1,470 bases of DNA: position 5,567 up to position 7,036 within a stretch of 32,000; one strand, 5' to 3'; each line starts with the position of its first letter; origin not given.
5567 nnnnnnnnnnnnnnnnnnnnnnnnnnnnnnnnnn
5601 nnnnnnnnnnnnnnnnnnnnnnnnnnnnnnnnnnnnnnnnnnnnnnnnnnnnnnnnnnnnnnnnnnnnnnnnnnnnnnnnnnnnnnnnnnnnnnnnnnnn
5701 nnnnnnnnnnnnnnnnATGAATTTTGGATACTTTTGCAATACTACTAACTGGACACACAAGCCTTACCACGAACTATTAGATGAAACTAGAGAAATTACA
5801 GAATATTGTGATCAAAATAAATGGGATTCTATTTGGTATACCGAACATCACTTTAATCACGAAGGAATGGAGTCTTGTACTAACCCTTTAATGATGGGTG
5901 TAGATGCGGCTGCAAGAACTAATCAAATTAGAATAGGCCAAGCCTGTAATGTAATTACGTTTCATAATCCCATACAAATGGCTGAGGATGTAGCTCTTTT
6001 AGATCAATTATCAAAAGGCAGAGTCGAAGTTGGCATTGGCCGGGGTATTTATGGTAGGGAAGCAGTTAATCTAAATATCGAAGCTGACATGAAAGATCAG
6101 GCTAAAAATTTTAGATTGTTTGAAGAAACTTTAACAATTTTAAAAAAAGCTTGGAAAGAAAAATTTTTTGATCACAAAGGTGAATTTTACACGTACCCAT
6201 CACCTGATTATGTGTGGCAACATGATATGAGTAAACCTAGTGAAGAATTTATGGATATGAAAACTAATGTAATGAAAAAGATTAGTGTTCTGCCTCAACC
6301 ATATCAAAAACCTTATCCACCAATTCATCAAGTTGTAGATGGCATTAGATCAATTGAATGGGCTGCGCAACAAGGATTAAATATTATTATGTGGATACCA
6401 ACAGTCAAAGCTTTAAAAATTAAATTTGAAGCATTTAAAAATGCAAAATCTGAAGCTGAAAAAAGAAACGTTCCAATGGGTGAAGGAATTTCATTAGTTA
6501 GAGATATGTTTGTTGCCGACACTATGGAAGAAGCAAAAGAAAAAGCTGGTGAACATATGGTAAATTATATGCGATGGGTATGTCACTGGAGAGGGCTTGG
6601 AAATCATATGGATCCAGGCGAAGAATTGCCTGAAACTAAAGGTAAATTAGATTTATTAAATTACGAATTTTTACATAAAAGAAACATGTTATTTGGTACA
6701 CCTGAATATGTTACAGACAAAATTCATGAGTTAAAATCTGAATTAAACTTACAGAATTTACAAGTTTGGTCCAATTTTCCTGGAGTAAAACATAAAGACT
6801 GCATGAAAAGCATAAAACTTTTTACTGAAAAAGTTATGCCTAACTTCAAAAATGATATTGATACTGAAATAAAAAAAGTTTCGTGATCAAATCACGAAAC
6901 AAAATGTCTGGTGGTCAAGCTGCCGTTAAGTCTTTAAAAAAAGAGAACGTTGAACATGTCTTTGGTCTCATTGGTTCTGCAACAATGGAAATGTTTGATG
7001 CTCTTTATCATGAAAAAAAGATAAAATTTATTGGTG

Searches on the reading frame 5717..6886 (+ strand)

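Call 5: search_protein_families(library=pfam, proteins=[window:5717-6886:+], max_evalue=0.00001)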
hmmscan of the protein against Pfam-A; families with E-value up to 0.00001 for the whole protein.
window:5717-6886:+ (389 aa): 1 family
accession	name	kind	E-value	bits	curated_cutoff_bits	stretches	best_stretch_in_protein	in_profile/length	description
PF00296.26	Bac_luciferase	-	4.7e-42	144.9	27.9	1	1-340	1-308/314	Luciferase-like monooxygenase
